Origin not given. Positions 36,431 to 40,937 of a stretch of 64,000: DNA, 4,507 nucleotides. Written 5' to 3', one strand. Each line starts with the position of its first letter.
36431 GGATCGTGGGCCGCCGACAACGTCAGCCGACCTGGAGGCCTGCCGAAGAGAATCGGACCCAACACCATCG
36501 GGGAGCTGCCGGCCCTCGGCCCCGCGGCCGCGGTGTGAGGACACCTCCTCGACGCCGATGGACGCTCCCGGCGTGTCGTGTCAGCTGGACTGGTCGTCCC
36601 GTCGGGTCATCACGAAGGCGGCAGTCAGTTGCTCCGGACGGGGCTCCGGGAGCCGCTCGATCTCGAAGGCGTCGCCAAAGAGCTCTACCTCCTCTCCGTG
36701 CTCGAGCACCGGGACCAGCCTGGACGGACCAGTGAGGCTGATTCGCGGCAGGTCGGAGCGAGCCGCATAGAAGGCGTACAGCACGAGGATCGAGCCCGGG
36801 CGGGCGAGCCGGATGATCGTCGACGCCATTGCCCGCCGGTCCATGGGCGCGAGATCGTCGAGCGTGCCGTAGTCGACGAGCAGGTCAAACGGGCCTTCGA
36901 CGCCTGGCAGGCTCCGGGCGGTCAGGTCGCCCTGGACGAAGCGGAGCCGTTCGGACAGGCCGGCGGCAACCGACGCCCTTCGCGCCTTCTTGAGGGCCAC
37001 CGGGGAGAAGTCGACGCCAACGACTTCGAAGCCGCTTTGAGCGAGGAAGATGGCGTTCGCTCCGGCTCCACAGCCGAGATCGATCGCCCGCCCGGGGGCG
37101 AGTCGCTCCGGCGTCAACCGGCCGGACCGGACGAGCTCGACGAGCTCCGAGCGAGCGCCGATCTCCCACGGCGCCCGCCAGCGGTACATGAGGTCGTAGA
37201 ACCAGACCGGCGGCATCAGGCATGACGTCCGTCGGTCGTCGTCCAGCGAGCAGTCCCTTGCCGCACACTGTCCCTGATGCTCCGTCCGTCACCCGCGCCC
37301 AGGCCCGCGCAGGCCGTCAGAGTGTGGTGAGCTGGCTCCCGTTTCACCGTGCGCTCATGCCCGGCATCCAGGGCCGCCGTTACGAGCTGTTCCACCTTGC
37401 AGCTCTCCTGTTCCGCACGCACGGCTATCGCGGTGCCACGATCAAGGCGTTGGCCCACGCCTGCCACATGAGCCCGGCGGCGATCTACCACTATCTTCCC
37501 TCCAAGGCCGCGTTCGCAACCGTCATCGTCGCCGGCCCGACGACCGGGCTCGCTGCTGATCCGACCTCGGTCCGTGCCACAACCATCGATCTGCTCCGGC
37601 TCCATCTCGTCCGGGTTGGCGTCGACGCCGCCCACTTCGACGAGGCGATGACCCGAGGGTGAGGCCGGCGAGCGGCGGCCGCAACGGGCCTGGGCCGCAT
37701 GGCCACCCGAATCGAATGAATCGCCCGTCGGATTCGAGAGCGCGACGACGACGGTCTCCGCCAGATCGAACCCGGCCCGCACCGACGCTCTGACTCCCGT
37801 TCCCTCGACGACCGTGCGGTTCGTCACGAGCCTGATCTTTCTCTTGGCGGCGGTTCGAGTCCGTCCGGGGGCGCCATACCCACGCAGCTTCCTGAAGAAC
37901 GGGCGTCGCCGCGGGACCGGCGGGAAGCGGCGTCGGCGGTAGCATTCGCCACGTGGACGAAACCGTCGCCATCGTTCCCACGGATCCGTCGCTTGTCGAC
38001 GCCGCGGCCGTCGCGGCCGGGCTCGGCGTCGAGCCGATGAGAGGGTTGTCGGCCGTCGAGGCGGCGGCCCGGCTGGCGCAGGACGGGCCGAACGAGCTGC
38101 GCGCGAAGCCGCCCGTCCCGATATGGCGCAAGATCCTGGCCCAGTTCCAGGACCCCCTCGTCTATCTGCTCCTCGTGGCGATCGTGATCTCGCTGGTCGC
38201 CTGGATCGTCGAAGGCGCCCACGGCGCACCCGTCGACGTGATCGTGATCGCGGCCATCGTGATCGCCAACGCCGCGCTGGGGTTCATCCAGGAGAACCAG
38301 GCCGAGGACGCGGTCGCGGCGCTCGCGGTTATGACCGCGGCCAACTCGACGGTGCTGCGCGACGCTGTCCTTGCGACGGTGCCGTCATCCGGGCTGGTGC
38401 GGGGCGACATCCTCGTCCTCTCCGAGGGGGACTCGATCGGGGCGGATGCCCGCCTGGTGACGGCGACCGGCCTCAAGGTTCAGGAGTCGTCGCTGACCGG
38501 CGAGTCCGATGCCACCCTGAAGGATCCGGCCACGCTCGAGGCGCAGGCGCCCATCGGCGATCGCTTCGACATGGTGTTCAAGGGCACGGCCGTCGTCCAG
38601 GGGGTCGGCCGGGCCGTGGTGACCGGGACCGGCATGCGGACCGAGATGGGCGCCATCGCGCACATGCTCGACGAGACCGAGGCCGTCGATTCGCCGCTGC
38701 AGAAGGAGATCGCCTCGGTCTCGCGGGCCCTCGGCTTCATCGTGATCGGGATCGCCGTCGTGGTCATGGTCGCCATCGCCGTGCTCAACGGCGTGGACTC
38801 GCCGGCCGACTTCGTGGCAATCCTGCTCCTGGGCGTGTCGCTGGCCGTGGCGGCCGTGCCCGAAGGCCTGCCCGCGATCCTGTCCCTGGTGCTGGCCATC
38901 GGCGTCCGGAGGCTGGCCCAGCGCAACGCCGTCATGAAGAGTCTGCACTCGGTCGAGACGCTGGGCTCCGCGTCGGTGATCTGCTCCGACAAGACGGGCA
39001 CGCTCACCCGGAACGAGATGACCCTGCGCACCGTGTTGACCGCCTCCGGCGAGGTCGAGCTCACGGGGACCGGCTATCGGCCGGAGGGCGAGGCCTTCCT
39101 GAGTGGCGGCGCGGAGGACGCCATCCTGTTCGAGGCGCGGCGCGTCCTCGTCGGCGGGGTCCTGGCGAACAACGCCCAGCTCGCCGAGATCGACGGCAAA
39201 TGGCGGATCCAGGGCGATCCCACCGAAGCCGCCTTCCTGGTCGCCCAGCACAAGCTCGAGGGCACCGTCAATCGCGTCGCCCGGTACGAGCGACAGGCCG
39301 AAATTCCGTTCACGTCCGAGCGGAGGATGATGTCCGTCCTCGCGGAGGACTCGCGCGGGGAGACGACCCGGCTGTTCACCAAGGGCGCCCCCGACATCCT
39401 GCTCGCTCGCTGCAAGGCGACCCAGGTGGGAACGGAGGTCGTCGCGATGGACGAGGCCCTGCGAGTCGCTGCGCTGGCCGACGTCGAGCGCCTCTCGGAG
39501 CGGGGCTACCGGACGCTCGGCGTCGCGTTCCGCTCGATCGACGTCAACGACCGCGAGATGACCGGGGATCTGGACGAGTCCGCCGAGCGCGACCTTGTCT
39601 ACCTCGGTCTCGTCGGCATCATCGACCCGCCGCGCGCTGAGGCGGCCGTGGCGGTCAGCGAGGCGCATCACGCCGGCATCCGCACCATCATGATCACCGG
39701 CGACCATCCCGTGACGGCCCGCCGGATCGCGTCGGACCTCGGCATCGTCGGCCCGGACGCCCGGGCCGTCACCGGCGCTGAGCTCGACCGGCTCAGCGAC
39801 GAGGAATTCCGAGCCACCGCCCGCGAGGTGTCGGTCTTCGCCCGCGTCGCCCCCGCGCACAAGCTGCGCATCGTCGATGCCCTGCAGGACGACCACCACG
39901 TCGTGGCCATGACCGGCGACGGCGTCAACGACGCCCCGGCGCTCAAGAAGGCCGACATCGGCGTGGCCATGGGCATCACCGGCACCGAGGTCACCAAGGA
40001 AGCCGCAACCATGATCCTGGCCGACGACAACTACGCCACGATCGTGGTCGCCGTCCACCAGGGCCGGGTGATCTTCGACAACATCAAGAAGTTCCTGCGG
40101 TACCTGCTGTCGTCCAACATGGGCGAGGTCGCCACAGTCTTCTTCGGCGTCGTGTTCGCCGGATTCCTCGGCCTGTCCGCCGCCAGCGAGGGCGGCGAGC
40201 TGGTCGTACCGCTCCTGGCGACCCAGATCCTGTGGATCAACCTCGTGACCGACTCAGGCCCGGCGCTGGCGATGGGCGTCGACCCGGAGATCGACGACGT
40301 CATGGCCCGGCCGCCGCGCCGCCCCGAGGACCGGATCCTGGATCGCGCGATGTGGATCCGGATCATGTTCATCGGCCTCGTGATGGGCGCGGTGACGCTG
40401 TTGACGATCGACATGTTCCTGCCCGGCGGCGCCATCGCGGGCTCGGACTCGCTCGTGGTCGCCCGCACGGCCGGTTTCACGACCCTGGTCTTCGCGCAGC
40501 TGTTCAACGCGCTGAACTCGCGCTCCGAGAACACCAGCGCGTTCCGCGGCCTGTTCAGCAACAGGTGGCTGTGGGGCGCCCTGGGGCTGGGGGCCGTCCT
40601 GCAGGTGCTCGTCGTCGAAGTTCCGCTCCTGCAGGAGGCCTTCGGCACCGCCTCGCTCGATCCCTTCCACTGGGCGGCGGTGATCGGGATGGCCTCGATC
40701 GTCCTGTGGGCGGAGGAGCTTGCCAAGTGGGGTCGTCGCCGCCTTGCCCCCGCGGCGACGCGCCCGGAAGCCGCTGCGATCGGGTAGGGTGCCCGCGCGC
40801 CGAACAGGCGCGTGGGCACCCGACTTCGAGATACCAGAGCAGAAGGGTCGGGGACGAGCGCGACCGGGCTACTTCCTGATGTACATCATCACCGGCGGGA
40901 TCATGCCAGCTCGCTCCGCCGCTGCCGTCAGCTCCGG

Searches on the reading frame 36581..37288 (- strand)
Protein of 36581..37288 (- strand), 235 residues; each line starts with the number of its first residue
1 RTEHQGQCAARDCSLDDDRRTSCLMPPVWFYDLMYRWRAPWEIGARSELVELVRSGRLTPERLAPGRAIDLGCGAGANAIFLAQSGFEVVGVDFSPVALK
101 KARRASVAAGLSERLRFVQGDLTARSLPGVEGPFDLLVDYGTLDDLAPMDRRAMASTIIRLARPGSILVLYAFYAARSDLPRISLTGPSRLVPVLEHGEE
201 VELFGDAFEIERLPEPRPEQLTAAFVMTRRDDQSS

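Call 9: search_protein_families(library=pfam, proteins=[window:36581-37288:-], max_evalue=0.001)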
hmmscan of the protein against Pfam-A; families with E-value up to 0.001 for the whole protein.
window:36581-37288:- (235 aa): 10 families
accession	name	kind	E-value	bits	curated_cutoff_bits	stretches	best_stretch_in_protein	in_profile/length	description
PF13649.12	Methyltransf_25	-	2e-16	60.9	27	1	69-165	2-96/97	Methyltransferase domain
PF13847.12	Methyltransf_31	-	1.6e-14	54.3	27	1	67-174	6-113/145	Methyltransferase domain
PF08241.18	Methyltransf_11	-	1.2e-13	51.9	21.2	1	70-170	2-95/95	Methyltransferase domain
PF08242.18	Methyltransf_12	-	2.6e-12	47.7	30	1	69-167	1-97/98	Methyltransferase domain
PF13489.12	Methyltransf_23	-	1.5e-08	35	27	1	57-170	15-116/164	Methyltransferase domain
PF05724.17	TPMT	-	7.3e-08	32.8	26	1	67-175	40-158/218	Thiopurine S-methyltransferase (TPMT)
PF03848.20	TehB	-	4.6e-06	26.6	20.4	1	63-99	29-65/193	Tellurite resistance protein TehB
PF05175.20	MTS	-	1.7e-05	25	23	1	65-125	32-93/170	Methyltransferase small domain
PF09445.16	Methyltransf_15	-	1.7e-05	24.9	22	1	68-123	4-59/165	RNA cap guanine-N2 methyltransferase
PF01209.24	Ubie_methyltran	-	3.2e-05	23.8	20.1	1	65-171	48-152/233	ubiE/COQ5 methyltransferase family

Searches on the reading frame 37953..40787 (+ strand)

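Call 9: search_protein_families(library=pfam, proteins=[window:37953-40787:+], max_evalue=0.001)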
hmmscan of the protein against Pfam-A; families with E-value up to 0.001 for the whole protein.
window:37953-40787:+ (944 aa): 7 families
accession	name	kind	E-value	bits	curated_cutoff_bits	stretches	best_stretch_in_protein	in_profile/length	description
PF00689.26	Cation_ATPase_C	-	1.5e-55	188.2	27.3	1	752-926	2-174/175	Cation transporting ATPase, C-terminus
PF00122.25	E1-E2_ATPase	-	6e-42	143.6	28.1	1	127-324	2-181/181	E1-E2 ATPase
PF13246.12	Cation_ATPase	-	3.4e-20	72.3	21.7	1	403-488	1-89/91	Cation transport ATPase (P-type)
PF00690.31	Cation_ATPase_N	-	6.8e-19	67.7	20.4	1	15-80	4-69/69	Cation transporter/ATPase, N-terminus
PF00702.32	Hydrolase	-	9.6e-19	69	26.4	1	342-668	3-191/191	haloacid dehalogenase-like hydrolase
PF12710.13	HAD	-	1.4e-05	26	27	1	517-665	41-189/189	haloacid dehalogenase-like hydrolase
PF08282.18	Hydrolase_3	-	0.00012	22.4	20.9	1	648-694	203-248/255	haloacid dehalogenase-like hydrolase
